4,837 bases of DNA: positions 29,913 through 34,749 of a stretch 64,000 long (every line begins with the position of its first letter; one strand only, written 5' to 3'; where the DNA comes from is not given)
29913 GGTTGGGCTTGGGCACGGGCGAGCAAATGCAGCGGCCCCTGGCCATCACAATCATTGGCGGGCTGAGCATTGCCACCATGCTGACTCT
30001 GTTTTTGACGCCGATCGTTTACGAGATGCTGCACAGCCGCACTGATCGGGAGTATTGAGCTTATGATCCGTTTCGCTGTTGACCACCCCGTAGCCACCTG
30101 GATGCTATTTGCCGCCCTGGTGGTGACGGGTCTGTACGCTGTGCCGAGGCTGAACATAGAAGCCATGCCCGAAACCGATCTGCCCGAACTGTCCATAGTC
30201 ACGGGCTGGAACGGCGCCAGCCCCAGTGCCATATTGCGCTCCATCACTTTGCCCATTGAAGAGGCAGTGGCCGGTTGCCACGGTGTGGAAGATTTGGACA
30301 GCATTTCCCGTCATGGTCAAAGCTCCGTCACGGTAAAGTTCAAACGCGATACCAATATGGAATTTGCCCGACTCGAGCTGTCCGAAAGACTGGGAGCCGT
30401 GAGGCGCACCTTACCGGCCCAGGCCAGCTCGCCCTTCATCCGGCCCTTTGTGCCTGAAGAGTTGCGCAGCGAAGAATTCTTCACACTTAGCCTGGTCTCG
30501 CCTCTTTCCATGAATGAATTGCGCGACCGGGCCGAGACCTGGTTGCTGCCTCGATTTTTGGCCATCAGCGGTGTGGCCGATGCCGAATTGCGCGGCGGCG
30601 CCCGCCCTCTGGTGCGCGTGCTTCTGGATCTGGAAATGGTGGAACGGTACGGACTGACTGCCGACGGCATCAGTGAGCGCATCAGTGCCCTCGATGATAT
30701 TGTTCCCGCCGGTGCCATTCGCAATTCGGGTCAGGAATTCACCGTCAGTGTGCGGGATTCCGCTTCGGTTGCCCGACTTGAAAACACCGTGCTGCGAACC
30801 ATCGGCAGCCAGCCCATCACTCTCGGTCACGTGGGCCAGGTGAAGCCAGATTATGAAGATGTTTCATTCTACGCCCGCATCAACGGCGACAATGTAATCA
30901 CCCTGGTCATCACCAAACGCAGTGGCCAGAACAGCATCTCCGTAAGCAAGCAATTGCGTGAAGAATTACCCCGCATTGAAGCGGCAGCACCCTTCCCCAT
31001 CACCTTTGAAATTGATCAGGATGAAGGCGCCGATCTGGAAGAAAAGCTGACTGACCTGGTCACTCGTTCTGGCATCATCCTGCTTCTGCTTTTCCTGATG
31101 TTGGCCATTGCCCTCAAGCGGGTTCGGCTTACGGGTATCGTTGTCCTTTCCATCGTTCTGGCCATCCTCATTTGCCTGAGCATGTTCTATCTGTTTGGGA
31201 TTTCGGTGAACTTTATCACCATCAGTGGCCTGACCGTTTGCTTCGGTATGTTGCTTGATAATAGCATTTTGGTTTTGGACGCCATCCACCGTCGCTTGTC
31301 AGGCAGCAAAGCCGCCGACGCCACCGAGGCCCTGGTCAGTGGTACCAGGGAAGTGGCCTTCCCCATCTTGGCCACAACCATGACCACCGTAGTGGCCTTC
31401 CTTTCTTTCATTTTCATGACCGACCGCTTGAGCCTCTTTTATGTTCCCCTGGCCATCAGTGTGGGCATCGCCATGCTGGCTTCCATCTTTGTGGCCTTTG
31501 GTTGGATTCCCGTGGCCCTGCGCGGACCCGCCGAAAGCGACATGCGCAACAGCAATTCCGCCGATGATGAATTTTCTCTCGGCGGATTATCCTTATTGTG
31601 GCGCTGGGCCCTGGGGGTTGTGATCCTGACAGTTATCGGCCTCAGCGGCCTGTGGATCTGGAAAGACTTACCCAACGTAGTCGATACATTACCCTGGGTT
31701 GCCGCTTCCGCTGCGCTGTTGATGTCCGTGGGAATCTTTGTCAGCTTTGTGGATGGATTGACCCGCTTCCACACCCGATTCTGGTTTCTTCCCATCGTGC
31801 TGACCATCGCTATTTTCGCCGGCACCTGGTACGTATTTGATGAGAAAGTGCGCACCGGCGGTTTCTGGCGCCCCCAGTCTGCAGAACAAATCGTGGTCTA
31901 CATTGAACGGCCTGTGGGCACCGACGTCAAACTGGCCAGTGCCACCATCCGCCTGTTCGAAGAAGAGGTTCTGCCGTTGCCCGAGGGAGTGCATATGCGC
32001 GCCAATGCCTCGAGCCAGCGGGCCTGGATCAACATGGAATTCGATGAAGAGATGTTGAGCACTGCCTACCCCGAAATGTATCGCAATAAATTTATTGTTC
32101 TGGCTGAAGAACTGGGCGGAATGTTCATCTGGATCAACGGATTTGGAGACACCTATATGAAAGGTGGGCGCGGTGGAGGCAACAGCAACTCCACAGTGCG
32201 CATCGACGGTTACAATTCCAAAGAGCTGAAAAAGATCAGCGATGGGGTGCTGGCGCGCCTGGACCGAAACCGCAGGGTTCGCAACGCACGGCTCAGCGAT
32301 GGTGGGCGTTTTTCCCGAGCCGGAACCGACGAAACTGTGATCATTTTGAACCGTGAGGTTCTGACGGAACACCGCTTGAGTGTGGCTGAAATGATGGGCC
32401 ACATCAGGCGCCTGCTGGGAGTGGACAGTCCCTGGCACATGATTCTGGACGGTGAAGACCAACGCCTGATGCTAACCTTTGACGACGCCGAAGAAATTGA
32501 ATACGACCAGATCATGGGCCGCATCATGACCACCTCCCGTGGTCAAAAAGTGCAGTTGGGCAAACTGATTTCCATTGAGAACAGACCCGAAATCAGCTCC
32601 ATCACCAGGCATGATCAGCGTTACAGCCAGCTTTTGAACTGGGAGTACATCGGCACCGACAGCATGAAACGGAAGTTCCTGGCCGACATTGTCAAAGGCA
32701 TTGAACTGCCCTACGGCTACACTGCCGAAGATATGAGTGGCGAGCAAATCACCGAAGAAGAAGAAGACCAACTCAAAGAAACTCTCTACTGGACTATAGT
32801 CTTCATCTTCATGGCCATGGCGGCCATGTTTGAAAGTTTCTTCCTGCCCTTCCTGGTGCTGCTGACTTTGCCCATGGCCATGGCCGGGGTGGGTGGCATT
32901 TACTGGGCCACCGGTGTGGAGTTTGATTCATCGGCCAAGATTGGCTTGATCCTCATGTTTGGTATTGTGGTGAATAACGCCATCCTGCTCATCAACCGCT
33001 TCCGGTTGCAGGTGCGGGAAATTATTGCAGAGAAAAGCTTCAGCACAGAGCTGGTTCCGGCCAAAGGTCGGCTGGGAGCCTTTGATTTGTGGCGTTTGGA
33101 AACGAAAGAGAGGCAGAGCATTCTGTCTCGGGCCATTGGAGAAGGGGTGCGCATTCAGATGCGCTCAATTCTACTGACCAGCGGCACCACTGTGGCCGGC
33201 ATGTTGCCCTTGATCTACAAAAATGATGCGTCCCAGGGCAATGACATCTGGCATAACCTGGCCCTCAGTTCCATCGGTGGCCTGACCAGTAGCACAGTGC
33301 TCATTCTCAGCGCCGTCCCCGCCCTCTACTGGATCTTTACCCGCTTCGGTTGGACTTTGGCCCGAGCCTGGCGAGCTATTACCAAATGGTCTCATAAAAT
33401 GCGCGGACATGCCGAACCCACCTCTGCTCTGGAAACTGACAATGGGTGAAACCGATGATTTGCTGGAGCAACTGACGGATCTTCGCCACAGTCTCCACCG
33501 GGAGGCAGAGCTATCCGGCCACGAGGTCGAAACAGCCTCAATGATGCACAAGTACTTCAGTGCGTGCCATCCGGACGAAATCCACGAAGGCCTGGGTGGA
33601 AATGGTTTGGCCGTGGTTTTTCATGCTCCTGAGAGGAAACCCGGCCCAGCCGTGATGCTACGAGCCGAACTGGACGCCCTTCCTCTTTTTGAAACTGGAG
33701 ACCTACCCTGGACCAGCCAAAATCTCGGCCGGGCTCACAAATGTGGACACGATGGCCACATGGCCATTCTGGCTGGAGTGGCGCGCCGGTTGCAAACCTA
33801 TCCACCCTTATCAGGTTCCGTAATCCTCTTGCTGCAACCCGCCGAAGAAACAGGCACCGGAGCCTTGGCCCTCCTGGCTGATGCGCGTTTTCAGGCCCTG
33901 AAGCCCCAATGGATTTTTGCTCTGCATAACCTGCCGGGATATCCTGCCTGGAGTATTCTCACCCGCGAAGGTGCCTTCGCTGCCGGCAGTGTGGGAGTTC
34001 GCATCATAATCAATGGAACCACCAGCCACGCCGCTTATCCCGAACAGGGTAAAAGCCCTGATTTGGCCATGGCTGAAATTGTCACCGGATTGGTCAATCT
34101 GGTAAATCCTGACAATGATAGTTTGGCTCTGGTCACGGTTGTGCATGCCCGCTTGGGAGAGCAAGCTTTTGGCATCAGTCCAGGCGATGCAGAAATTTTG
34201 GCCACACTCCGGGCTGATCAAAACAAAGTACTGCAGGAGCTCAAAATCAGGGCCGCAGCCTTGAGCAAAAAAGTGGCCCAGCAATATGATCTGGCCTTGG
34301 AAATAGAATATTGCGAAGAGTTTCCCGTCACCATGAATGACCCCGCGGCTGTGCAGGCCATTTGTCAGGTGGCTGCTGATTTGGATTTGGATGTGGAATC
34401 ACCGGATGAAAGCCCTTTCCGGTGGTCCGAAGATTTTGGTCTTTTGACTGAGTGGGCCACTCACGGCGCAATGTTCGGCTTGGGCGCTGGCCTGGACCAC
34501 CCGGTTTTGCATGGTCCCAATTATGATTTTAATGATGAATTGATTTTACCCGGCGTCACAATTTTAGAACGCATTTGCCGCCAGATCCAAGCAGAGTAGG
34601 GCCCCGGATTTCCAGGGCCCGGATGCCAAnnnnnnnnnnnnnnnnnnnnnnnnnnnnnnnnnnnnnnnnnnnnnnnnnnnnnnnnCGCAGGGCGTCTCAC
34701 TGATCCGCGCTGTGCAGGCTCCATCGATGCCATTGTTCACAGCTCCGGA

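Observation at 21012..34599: Candidate undescribed export module: secreted beta-propeller pair + MFP + two different RND permeases + amidohydrolase, without TolC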

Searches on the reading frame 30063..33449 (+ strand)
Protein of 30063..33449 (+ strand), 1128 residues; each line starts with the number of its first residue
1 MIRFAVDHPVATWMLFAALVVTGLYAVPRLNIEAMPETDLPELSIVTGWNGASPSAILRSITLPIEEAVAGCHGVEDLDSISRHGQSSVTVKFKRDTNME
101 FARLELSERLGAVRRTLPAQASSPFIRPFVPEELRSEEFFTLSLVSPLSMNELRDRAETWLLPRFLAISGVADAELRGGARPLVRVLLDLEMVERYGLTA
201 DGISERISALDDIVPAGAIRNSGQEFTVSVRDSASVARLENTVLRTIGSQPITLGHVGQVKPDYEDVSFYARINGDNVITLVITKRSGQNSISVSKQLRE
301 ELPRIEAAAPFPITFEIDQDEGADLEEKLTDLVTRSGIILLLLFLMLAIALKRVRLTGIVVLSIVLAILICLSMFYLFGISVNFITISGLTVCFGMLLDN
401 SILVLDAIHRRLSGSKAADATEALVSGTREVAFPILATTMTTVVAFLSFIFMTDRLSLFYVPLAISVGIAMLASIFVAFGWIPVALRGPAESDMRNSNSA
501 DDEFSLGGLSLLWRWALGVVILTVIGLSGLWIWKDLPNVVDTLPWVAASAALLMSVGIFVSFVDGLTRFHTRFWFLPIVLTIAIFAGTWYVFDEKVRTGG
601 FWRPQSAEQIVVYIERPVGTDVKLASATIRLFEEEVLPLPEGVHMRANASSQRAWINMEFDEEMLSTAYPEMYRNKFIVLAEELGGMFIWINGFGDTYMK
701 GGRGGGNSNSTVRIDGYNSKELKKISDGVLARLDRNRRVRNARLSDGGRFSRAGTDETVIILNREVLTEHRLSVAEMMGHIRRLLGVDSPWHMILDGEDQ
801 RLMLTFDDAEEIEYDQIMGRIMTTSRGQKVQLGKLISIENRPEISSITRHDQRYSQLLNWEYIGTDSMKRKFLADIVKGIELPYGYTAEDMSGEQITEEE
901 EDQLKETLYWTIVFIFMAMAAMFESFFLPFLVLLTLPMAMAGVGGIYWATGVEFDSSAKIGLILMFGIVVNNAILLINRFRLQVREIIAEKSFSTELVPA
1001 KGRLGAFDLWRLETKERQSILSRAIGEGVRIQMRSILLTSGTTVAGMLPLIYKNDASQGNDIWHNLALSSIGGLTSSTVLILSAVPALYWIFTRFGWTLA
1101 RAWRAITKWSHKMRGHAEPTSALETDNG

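Call 4: search_protein_families(library=pfam, proteins=[window:30063-33449:+], max_evalue=0.01)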
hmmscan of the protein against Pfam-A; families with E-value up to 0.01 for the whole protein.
window:30063-33449:+ (1128 aa): 3 families
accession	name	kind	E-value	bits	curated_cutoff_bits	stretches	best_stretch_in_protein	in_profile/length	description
PF00873.25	ACR_tran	-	2.2e-136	456.5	28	3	1-485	1-485/1021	AcrB/AcrD/AcrF family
PF02355.23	SecD_SecF_C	-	3.9e-12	46.4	20.5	1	338-480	34-181/189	Protein export membrane protein SecD/SecF, C-terminal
PF03176.21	MMPL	-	0.00087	18.8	20.5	1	896-986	137-232/333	MMPL family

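Call 5: search_protein_families(library=ncbifam, proteins=[window:30063-33449:+], max_evalue=0.01)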
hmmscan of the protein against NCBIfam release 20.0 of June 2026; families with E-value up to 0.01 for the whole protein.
window:30063-33449:+ (1128 aa): 19 families
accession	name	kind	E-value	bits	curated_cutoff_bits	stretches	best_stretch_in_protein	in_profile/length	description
NF033617.1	RND_permease_2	subfamily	2.3e-117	393.3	1250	3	4-484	3-482/1009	multidrug efflux RND transporter permease subunit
NF000282.2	RND_permease_1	subfamily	3.4e-78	263.6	1250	3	3-483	2-489/1029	multidrug efflux RND transporter permease subunit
TIGR00915.1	2A0602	subfamily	1.4e-69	235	940.35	3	1-483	1-490/1050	efflux RND transporter permease subunit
NF007798.0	PRK10503.1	equivalog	7.6e-68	229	1584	3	6-484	17-493/1040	MdtB/MuxB family multidrug efflux RND transporter permease subunit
TIGR00914.1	2A0601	subfamily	6.2e-65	219.6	701.45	2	2-486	6-503/1051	CusA/CzcA family heavy metal efflux RND transporter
NF007905.0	PRK10614.1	equivalog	1.4e-63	215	1774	3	6-484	8-484/1025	multidrug efflux RND transporter permease subunit MdtC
NF007133.0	PRK09579.1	equivalog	4.3e-51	173.6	1763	2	7-483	9-482/1017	multidrug efflux RND transporter permease subunit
NF007131.0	PRK09577.1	equivalog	1.2e-48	165.6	1768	3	1-483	1-489/1045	multidrug efflux RND transporter permease subunit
NF007842.1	PRK10555.1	equivalog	4.4e-48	163.9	1854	3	1-483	1-490/1036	multidrug efflux RND transporter permease AcrD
NF000037.1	RND_perm_OqxB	exception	2e-37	128.6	2200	2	3-476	5-485/1050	multidrug efflux RND transporter permease subunit OqxB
NF011706.2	PRK15127.1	equivalog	2.4e-35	121.7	2150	3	1-483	1-490/1049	multidrug efflux RND transporter permease subunit AcrB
TIGR00916.1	2A0604s01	subfamily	9.7e-14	51.5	148.6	2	289-477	48-229/231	SecD/SecF family protein translocase subunit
TIGR00966.2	transloc_SecF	equivalog_domain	1.6e-13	50.8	160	1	222-478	38-272/279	protein translocase subunit SecF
NF009583.0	PRK13024.1-3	subfamily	1.4e-06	26.6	721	1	308-479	256-425/755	protein translocase subunit SecDF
TIGR00921.1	2A067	subfamily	9.5e-05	20.6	351.9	1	329-478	191-339/733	hydrophobe/amphiphile efflux-3 (HAE3) family transporter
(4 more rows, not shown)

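Call 32: search_solved_structures(query=window:30063-33449:+, max_evalue=0.000001)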
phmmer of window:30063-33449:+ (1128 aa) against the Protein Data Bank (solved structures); distinct sequences matched with E-value up to 0.000001: 81 (the best 60 are shown).
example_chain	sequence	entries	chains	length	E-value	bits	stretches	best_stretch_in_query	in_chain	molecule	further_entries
9lyq_B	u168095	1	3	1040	3.2e-60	207.3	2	5-497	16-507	Multidrug resistance protein MdtB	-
22xk_B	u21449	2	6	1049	1.3e-46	162.3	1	1-483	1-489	MexBYB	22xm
8z1u_A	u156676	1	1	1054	5.5e-44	153.6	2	1-497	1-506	Efflux pump membrane transporter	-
9e9f_B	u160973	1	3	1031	1e-43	152.6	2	1-498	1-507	Efflux pump membrane transporter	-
9qpr_C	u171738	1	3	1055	2.8e-43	151.2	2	2-484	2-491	Multidrug resistance protein MdtF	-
9qps_A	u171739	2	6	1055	2.8e-43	151.2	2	2-484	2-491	Multidrug resistance protein MdtF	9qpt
9lyj_C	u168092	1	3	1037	4.3e-43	150.6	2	2-484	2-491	Multidrug resistance protein MdtF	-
8f3e_A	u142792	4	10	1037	4.4e-42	147.2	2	1-483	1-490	Efflux pump membrane transporter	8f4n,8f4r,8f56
6ows_A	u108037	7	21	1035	9e-42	146.2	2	2-483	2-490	Efflux pump membrane transporter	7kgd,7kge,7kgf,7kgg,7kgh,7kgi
7b8p_A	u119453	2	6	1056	9.3e-42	146.2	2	2-483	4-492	Efflux pump membrane transporter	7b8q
8gjj_B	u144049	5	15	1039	1.2e-41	145.8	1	3-481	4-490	Efflux pump membrane transporter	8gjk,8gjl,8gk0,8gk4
9j3d_J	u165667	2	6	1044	4.3e-41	144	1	4-484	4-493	Efflux pump membrane transporter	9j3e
7cz9_A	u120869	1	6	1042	4.8e-41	143.8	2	3-476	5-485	Efflux pump membrane transporter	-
8zxs_A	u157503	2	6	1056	4.9e-41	143.8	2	3-476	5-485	Efflux pump membrane transporter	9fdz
8yr0_A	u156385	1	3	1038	6.3e-41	143.4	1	3-481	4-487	Cation/multidrug efflux pump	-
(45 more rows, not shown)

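Call 39: find_related_loci(query=A2, collection=genome_contigs, flank=10000)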
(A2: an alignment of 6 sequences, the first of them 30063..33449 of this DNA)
Query A2 (1128 aa) in genome_contigs; peptide patterns used: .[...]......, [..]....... (x = any residue, [..] = any of these).
189 stretches matched a pattern; 103 encode a relative of the query (tblastn E <= 1e-3); the best 80 are kept; 80 distinct loci.
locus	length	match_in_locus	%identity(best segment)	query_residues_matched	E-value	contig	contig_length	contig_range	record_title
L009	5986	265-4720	93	1-1128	0e+0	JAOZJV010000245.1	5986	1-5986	MAG: Candidatus Krumholzibacteriia bacterium isolate GMC1.concoct.124 GMC1_3926_length_5986_cov_5.447817, whole genome s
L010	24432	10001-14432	84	1-1119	0e+0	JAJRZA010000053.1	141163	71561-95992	MAG: Candidatus Krumholzibacteriota bacterium isolate Dive96_bin4.121 k141_2566666, whole genome shotgun sequence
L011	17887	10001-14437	81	1-1117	0e+0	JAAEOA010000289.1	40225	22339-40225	MAG: bacterium isolate Bsp_15 BspG_CONTIG3559478, whole genome shotgun sequence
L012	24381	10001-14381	75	1-1100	0e+0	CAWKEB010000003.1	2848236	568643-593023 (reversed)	MAG: Candidatus Krumholzibacteria bacterium isolate MFD04716.bin.2.70 genome assembly, contig: contig_4355, whole genome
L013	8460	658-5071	76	1-1104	0e+0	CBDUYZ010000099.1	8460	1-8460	MAG TPA_asm: uncultured bacterium isolate SRR21487743_metabat2_30 genome assembly, contig: ERZ25748485.2881, whole genom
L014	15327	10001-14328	76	1-1101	0e+0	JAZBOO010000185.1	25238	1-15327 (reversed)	MAG: Candidatus Krumholzibacteriia bacterium isolate bin.63 k117_4655287, whole genome shotgun sequence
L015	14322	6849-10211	75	1-1122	0e+0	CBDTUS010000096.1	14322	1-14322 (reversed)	MAG TPA_asm: uncultured bacterium isolate SRR7614711_binner13_Refined_44 genome assembly, contig: ERZ23877654.1012, whol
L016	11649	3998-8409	75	1-1112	0e+0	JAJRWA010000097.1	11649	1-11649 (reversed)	MAG: Candidatus Krumholzibacteriota bacterium isolate Dive96_bin2.115 k141_1500238, whole genome shotgun sequence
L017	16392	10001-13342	76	1-1110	0e+0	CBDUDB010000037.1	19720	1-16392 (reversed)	MAG TPA_asm: uncultured bacterium isolate SRR7614707_binner12_Refined_20 genome assembly, contig: ERZ23877653.889, whole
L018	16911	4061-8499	75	1-1126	0e+0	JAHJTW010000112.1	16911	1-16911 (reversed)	MAG: bacterium isolate OS_PC_MetaG.mb.70 OS_PC_MetaG.mb.70_k141_264777, whole genome shotgun sequence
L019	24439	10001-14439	75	1-1126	0e+0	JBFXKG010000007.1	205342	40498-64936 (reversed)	MAG: Candidatus Krumholzibacteriia bacterium isolate CA_2019_TPIn_7 NODE_226_length_205342_cov_7.520927_TPIn, whole geno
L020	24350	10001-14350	75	1-1094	0e+0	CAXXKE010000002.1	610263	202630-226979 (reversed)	MAG: Candidatus Krumholzibacteriia bacterium isolate 6e48df6a-8f97-42e3-8007-6ecbf69f3fc6 genome assembly, contig: conti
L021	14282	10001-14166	75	1-1106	0e+0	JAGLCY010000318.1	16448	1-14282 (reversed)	MAG: Candidatus Krumholzibacteriia bacterium isolate SW_4_19 ROV167.bin.19.fa_318, whole genome shotgun sequence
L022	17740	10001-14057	73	1-1108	0e+0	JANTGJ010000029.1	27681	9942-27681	MAG: Candidatus Krumholzibacteriia bacterium isolate bin1006 c_000000001244, whole genome shotgun sequence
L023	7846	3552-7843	76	1-1089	0e+0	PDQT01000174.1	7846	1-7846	MAG: bacterium DOLZORAL124_64_63 isolate DOLZORAL124_64_63 DolZOral124_scaffold_17716_curated, whole genome shotgun sequ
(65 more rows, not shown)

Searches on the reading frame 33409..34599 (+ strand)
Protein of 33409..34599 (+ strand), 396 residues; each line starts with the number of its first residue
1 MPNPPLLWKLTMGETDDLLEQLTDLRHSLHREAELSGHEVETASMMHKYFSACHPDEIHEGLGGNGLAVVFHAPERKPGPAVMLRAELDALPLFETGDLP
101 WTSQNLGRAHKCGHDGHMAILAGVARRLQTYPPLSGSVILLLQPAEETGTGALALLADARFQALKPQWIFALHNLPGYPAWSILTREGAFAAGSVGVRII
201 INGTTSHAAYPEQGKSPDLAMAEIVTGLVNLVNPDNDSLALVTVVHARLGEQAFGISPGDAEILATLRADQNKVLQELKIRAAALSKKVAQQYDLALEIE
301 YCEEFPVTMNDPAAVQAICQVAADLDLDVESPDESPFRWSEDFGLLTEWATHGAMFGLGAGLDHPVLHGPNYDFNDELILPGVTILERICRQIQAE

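Call 4: search_protein_families(library=pfam, proteins=[window:33409-34599:+], max_evalue=0.01)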
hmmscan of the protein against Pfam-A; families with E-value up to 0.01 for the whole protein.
window:33409-34599:+ (396 aa): 2 families
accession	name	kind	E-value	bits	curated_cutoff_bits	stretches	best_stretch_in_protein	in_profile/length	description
PF01546.33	Peptidase_M20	-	2.8e-30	106.2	24.6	1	83-391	1-205/206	Peptidase family M20/M25/M40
PF07687.19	M20_dimer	-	3.1e-07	30.8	21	1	193-293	5-106/107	Peptidase dimerisation domain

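Call 5: search_protein_families(library=ncbifam, proteins=[window:33409-34599:+], max_evalue=0.01)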
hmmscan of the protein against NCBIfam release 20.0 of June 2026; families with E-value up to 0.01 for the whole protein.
window:33409-34599:+ (396 aa): 12 families
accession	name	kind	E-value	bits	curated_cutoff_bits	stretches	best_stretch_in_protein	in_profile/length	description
TIGR01891.1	amidohydrolases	subfamily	9.8e-60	202.6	153.75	1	22-379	1-363/366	amidohydrolase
NF038260.1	ectoine_DoeB_2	equivalog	4.4e-53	180.5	550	1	17-389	3-375/378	N(2)-acetyl-L-2,4-diaminobutanoate deacetylase DoeB2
NF040868.1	carboxypep_CpsA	equivalog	9.6e-49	166.1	500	1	14-359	7-351/391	carboxypeptidase CpsA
NF006769.0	PRK09290.1-3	subfamily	9.6e-07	27.8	452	1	199-326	222-350/417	allantoate amidohydrolase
NF009557.0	PRK13009.1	equivalog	2.2e-06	27.1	284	1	193-305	180-294/377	succinyl-diaminopimelate desuccinylase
TIGR01246.1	dapE_proteo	equivalog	6.7e-05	22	361.8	1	193-299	176-285/370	succinyl-diaminopimelate desuccinylase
NF009529.0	PRK12893.1-2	equivalog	0.00029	19.7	508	1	192-324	208-343/411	Zn-dependent hydrolase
TIGR01879.1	hydantase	subfamily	0.00042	19.4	204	1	192-328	205-342/401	hydantoinase/carbamoylase family amidase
NF006768.0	PRK09290.1-1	equivalog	0.00043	19.3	532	1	199-327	218-347/411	allantoate deiminase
NF006771.0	PRK09290.1-5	subfamily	0.001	17.7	399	1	193-329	214-351/413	allantoate amidohydrolase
NF009555.0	PRK13004.1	equivalog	0.0015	17.5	321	1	193-234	182-223/399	YgeY family selenium metabolism-linked hydrolase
NF058540.1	Ncarbamyl_ErtE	equivalog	0.0053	15.4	520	0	195-328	218-355/418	N-carbamyl-l-glutamate amidohydrolase ErtE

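Call 36: search_solved_structures(query=window:33409-34599:+, max_evalue=1e-10)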
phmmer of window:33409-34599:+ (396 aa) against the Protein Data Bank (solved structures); distinct sequences matched with E-value up to 1e-10: 5.
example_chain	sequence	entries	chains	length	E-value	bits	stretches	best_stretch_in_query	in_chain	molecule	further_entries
1ysj_A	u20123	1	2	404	8.5e-38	133.6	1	21-361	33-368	protein yxeP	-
1xmb_A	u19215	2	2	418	7.8e-33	117.2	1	13-385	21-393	IAA-amino acid hydrolase homolog 2 | IAA-amino acid hydrolase ILR1-like 2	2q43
4ewt_A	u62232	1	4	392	1.7e-30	109.6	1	22-378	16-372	Peptidase, M20/M25/M40 family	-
6slf_A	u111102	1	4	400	8.9e-27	97.3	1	25-369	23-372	N-alpha-acyl-glutamine aminoacylase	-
3io1_A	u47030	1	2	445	8.7e-19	71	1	65-390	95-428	Aminobenzoyl-glutamate utilization protein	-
